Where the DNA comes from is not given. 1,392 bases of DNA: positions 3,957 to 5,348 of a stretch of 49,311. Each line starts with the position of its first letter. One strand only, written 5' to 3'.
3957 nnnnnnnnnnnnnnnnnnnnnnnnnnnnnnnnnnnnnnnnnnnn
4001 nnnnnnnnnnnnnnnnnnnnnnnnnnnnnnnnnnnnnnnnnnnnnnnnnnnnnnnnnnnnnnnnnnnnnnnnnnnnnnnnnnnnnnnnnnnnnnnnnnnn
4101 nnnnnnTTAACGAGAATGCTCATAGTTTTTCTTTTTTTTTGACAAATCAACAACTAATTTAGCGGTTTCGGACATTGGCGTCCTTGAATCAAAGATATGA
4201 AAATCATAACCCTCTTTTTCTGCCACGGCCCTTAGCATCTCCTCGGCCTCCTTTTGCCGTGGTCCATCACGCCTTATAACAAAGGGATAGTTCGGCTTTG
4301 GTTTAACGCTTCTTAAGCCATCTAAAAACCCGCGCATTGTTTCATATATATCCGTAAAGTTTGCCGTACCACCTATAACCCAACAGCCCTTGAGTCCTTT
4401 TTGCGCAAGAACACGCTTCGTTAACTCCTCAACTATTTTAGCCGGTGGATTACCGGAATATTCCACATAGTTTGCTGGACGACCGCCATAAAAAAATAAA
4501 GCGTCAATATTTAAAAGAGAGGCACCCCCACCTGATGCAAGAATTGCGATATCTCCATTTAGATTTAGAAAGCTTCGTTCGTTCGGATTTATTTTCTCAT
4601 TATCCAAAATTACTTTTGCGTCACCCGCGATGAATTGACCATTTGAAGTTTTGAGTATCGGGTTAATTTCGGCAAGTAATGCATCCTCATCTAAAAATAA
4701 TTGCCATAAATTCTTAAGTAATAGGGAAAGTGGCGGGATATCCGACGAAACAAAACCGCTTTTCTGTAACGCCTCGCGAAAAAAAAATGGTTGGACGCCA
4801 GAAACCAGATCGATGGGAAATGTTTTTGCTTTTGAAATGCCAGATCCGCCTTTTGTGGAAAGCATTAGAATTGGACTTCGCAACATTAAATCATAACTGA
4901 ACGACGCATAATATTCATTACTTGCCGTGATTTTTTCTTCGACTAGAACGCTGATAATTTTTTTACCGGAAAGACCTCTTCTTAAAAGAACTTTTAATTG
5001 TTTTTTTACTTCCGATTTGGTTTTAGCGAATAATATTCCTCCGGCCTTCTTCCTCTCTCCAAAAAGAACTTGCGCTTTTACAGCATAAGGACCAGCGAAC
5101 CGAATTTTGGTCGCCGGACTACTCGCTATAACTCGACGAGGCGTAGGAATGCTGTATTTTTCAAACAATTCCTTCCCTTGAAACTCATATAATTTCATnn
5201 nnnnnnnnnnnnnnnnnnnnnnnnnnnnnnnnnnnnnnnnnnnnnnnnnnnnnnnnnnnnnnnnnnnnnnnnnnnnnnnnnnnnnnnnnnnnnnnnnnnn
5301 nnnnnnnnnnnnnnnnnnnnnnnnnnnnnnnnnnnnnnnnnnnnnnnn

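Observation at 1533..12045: Predicted citrate-fed pathway to a C10 acyl-branched (erwiniose-type) sugar in a CPR surface-glycan locus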

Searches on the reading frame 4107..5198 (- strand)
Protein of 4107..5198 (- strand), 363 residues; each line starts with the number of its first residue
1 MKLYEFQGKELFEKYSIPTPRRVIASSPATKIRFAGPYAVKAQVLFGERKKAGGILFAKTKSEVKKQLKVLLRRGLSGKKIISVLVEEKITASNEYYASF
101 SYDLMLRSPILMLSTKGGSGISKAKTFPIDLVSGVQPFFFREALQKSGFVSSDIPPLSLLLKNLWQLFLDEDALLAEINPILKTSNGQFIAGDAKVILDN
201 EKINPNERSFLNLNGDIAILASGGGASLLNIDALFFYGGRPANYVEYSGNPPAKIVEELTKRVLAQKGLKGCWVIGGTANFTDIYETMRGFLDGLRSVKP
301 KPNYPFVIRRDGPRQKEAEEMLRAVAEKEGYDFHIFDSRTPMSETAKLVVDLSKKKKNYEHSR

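Call 4: search_protein_families(library=pfam, proteins=[window:4107-5198:-])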
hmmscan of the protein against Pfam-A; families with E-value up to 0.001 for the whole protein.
window:4107-5198:- (363 aa): 3 families
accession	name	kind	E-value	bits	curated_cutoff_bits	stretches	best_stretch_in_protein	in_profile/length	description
PF08442.15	ATP-grasp_2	-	2.6e-32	112.5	29.5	1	2-181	1-200/202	ATP-grasp domain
PF16114.10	Citrate_bind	-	7.3e-22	78.2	26.8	1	210-348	25-173/177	ATP citrate lyase citrate-binding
PF13549.11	ATP-grasp_5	-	0.0009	19.1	27.6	0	3-103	10-119/221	ATP-grasp domain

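Call 7: search_protein_families(library=ncbifam, proteins=[window:4107-5198:-])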
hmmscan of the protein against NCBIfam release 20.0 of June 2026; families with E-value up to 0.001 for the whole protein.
window:4107-5198:- (363 aa): 3 families
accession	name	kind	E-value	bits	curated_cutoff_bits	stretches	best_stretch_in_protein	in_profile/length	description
NF001913.0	PRK00696.1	equivalog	1.2e-49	169.3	370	2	1-201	1-221/388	ADP-forming succinate--CoA ligase subunit beta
TIGR01016.1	sucCoAbeta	subfamily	8e-49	166.6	375.55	2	1-202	1-222/386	succinate-CoA ligase subunit beta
NF010647.0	PRK14046.1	equivalog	1.6e-26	93.3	604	2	1-201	1-221/392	malate--CoA ligase subunit beta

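Call 18: find_homologous_proteins(query=window:4107-5198:-)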
Query window:4107-5198:- (363 aa): 6193 proteins with E <= 0.001 among 8000 candidates; the best 120 are listed.
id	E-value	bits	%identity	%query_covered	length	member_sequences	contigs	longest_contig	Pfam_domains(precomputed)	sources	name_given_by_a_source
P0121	2.8e-199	679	85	100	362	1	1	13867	PF08442.16,PF16114.11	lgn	-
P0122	8.2e-167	573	100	74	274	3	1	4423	PF08442.16,PF16114.11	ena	-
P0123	1.6e-155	536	67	98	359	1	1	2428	PF08442.16,PF16114.11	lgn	-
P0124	1.6e-152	526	67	98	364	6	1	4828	PF08442.16,PF16114.11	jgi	-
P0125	1.4e-148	513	65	98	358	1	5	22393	PF08442.16,PF16114.11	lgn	-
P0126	3.8e-145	501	63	99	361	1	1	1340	PF08442.16,PF16114.11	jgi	jgi:succinyl-CoA synthetase beta subunit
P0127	4.4e-145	501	62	98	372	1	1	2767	PF08442.16,PF16114.11,PF13549.12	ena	-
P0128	7.1e-145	501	63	98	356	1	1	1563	PF08442.16,PF16114.11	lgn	-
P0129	1.1e-143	497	63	98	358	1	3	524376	PF08442.16,PF16114.11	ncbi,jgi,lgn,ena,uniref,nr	ncbi:MAG: hypothetical protein COU90_02150 [Candidatus Ryanbacteria bacterium CG10_big_fil_rev_8_21_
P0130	2.1e-143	496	63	98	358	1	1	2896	PF08442.16,PF16114.11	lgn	-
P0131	1.5e-142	493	62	98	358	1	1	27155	PF08442.16,PF16114.11,PF13549.12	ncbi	-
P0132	2.5e-141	489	62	98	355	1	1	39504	PF08442.16,PF16114.11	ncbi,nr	ncbi:hypothetical protein MYX07_00145 [Patescibacteria group bacterium AH-259-L07]|nr:hypothetical p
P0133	6.5e-141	488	63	98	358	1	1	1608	PF08442.16,PF16114.11,PF24948.2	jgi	jgi:succinyl-CoA synthetase beta subunit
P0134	1.4e-139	483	58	99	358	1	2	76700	PF08442.16,PF16114.11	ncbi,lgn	-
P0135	1.9e-139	483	60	98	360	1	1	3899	PF08442.16,PF16114.11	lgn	-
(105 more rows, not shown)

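Call 20: find_related_loci(query=A1, collection=genome_contigs, flank=10000)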
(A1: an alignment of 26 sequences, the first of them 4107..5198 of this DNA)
Query A1 (363 aa) in genome_contigs; peptide patterns used: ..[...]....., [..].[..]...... (x = any residue, [..] = any of these).
403 stretches matched a pattern; 340 encode a relative of the query (tblastn E <= 1e-3); the best 80 are kept; 80 distinct loci.
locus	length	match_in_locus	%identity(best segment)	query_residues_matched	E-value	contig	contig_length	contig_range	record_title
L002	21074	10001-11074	67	1-356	4e-160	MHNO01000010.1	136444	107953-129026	MAG: Candidatus Ryanbacteria bacterium RIFCSPHIGHO2_02_FULL_45_17b rifcsphigho2_02_scaffold_472, whole genome shotgun se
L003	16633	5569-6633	62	1-355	4e-148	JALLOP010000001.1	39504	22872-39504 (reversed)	Patescibacteria group bacterium AH-259-L07 AH-259-L07_NODE_1, whole genome shotgun sequence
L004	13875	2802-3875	58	1-358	2e-146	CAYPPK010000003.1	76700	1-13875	MAG TPA_asm: uncultured Candidatus Saccharibacteria bacterium isolate binchicken_co251_1000 genome assembly, contig: NOD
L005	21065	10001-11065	60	1-356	4e-143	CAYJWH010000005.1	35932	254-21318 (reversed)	MAG TPA_asm: uncultured Candidatus Saccharibacteria bacterium isolate ERP125453_co1_479 genome assembly, contig: NODE_92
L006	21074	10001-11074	58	1-358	7e-140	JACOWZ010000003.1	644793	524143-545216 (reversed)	MAG: Candidatus Colwellbacteria bacterium isolate NC_groundwater_140_Ag_S-0.1um_43_21 S4_GD2017_2_S1_scaffold_1, whole g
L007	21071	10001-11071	59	1-357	6e-138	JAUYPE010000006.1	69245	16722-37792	MAG: bacterium isolate C4_metabat.bin.101 C4_k141_633036, whole genome shotgun sequence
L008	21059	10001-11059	60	1-350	8e-137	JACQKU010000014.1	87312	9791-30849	MAG: Candidatus Liptonbacteria bacterium isolate NC_groundwater_1185_Ag_S-0.1um_48_121 S_p1_S3_coassembly_k141_1394931,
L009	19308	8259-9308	56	1-356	1e-135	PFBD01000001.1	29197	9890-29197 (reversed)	MAG: Candidatus Harrisonbacteria bacterium CG10_big_fil_rev_8_21_14_0_10_49_15 CG10_8_21_14_0.10_scaffold_3817_c, whole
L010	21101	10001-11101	56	1-363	3e-134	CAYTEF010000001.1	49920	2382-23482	MAG TPA_asm: uncultured Candidatus Saccharibacteria bacterium isolate SRP178908_co2_71 genome assembly, contig: NODE_144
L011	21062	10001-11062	57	1-355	8e-134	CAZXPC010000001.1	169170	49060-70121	MAG TPA_asm: uncultured Candidatus Saccharibacteria bacterium isolate SRP193066_co2_424 genome assembly, contig: NODE_19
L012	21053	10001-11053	57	1-357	3e-133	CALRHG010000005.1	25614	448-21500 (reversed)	MAG: Candidatus Nomurabacteria bacterium isolate MaH-09apr19-135 genome assembly, contig: MaH-09apr19-C4423, whole genom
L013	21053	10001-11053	57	1-357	2e-133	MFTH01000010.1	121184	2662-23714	MAG: Candidatus Nomurabacteria bacterium RIFCSPHIGHO2_01_FULL_37_25 rifcsphigho2_01_scaffold_476, whole genome shotgun s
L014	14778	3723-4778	57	1-355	5e-133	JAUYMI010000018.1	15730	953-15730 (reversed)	MAG: bacterium isolate C24_metabat.bin.8 C24_k141_622297, whole genome shotgun sequence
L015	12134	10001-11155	55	1-350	4e-132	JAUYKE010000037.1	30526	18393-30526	MAG: Candidatus Colwellbacteria bacterium isolate C24_metabat.bin.18 C24_k141_118497, whole genome shotgun sequence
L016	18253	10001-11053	56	1-357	6e-132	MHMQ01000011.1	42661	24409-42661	MAG: Candidatus Niyogibacteria bacterium RIFCSPLOWO2_01_FULL_45_48 rifcsplowo2_01_scaffold_14787, whole genome shotgun s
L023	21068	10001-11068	55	1-358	3e-126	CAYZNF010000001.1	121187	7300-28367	MAG TPA_asm: uncultured Candidatus Saccharibacteria bacterium isolate binchicken_co110_377 genome assembly, contig: NODE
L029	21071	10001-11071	55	1-357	2e-119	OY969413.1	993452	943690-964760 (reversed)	MAG: Candidatus Kaiserbacteria bacterium isolate MFD01223.bin.1.23 genome assembly, chromosome: 1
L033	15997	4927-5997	51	1-359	3e-117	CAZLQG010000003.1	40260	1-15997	MAG TPA_asm: uncultured Candidatus Saccharibacteria bacterium isolate SRP178699_co2_524 genome assembly, contig: NODE_36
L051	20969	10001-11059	48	1-355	5e-108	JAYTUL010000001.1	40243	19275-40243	MAG: bacterium isolate GFS_5529 GFS_5529_0, whole genome shotgun sequence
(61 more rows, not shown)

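Call 27: search_solved_structures(query=window:4107-5198:-, show_alignments=2)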
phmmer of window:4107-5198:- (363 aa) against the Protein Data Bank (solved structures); distinct sequences matched with E-value up to 0.001: 31.
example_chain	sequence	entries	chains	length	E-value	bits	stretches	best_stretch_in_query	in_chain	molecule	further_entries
6hxq_B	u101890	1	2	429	1.3e-46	162.5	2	1-205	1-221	Citryl-CoA synthetase large subunit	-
3ufx_B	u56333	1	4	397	5.1e-38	134.3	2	1-202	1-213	Succinyl-CoA synthetase beta subunit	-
6hxj_A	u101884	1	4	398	8.1e-29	104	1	210-348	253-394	ATP-citrate lyase beta-subunit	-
6mel_B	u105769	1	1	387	3.7e-28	101.9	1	1-322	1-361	Succinate--CoA ligase [ADP-forming] subunit beta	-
6mgg_B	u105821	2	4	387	2.7e-26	95.7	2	1-203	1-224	Succinate--CoA ligase [ADP-forming] subunit beta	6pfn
1cqi_B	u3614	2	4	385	2e-25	92.8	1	1-313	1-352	PROTEIN (SUCCINYL-COA SYNTHETASE BETA CHAIN) | SUCCINYL-COA SYNTHETASE BETA CHAIN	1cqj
1jkj_B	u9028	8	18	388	2.1e-25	92.8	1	1-313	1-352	succinyl-CoA synthetase beta subunit | SUCCINYL-COA SYNTHETASE, BETA SUBUNIT | Succinyl-CoA synthetase beta chain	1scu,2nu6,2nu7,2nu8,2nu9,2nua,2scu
1jll_B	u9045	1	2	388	1.4e-24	90.1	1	1-313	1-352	succinyl-CoA synthetase beta subunit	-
6g4q_B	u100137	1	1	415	7.6e-21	77.8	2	2-202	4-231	Succinate--CoA ligase [ADP-forming] subunit beta, mitochondrial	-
9swj_D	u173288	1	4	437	9.6e-21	77.5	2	2-202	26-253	Succinate--CoA ligase [ADP-forming] subunit beta, mitochondrial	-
2fp4_B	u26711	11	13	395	2.5e-18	69.6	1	1-322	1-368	Succinyl-CoA ligase [GDP-forming] beta-chain, mitochondrial | Succinyl-CoA ligase [GDP-forming] subunit beta, mitochondrial | Succinate--CoA ligase [GDP-forming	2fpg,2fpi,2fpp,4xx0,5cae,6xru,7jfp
1euc_B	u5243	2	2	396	4.4e-18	68.7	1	3-322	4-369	SUCCINYL-COA SYNTHETASE, BETA CHAIN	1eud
6wcv_B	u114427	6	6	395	8.4e-18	67.8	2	1-201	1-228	Succinate--CoA ligase [GDP-forming] subunit beta, mitochondrial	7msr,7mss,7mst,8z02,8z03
6hxi_A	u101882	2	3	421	8.3e-14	54.7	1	209-350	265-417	Citrate lyase, subunit 1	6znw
5tde_A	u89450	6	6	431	6.8e-12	48.4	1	209-344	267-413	ATP-citrate synthase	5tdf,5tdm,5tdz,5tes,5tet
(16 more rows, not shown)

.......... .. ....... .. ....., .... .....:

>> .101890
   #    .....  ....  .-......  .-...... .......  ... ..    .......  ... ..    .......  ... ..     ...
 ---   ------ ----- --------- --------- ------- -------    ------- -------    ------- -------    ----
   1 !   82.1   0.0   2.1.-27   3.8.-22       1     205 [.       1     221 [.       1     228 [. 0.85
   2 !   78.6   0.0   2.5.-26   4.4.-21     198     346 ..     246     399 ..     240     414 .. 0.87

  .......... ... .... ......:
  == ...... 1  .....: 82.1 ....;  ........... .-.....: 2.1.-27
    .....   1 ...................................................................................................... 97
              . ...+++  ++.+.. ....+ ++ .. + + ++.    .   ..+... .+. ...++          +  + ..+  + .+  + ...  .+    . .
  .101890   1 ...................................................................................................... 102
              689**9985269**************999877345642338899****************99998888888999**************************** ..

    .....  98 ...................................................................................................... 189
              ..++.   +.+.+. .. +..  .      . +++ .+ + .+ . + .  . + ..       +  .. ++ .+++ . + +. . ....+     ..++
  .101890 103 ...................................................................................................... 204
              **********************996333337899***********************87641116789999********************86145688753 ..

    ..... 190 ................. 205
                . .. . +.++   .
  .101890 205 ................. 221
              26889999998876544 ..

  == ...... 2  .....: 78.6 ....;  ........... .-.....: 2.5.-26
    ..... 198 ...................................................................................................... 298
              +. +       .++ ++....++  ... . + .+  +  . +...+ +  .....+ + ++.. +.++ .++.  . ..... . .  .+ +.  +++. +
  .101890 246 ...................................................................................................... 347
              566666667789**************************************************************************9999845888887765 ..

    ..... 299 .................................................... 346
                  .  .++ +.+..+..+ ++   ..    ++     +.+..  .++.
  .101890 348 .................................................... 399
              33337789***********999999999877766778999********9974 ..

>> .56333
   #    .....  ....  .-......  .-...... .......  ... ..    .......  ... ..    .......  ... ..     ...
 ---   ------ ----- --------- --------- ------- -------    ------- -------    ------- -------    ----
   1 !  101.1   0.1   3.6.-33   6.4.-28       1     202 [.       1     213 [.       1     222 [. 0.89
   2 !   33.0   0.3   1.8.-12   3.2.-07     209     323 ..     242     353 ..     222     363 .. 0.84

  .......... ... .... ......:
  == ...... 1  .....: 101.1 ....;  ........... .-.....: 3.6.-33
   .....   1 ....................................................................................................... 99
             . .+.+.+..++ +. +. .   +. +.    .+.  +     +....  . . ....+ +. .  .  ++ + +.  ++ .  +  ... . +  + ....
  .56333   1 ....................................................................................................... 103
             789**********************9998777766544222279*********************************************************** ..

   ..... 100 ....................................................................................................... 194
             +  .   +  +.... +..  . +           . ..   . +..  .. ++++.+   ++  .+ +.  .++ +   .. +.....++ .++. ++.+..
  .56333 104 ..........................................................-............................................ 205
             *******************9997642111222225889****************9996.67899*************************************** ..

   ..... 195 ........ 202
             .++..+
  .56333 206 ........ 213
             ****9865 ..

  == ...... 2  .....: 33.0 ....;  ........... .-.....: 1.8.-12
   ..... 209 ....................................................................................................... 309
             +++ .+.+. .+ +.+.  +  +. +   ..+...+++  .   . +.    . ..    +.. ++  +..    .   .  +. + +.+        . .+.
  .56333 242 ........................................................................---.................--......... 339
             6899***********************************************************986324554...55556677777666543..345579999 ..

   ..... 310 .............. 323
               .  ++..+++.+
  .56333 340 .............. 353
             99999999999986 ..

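Call 32: find_encoding_contigs(protein=P0121, flank=10000, max_places=3)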
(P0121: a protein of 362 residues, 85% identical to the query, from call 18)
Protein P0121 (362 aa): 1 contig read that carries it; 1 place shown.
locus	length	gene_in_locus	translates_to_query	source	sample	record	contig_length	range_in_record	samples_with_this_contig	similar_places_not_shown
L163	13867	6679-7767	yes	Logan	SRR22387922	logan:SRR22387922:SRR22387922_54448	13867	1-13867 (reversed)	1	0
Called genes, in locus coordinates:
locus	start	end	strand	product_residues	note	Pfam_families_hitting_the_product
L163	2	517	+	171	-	?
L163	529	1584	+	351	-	PF01073:3Beta_HSD, PF01370:Epimerase, PF02719:Polysacc_synt_2, PF04321:RmlD_sub_bind, PF07993:NAD_binding_4, PF16363:GDP_Man_Dehyd, PF13460:NAD_binding_10 (faint)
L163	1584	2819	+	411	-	PF00155:Aminotran_1_2 (weak), PF01041:DegT_DnrJ_EryC1, PF01212:Beta_elim_lyase (weak)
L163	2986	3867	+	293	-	PF01118:Semialdhyde_dh (faint), PF09290:AcetDehyd-dimer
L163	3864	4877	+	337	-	PF00682:HMGL-like, PF07836:DmpG_comm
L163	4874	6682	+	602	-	PF02776:TPP_enzyme_N, PF00205:TPP_enzyme_M, PF02775:TPP_enzyme_C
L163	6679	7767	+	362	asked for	PF08442:ATP-grasp_2, PF16114:Citrate_bind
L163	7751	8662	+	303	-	PF02629:CoA_binding, PF13607:Succ_CoA_lig, PF00549:Ligase_CoA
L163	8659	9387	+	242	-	PF00285:Citrate_synt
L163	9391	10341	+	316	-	PF01073:3Beta_HSD (faint), PF01370:Epimerase, PF04321:RmlD_sub_bind, PF16363:GDP_Man_Dehyd (faint)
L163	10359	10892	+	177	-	PF00293:NUDIX (weak)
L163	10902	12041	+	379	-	PF00535:Glycos_transf_2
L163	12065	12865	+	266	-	PF02353:CMAS, PF13489:Methyltransf_23, PF06325:PrmA (faint), PF08241:Methyltransf_11, PF08242:Methyltransf_12, PF13649:Methyltransf_25, PF13847:Methyltransf_31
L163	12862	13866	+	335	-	?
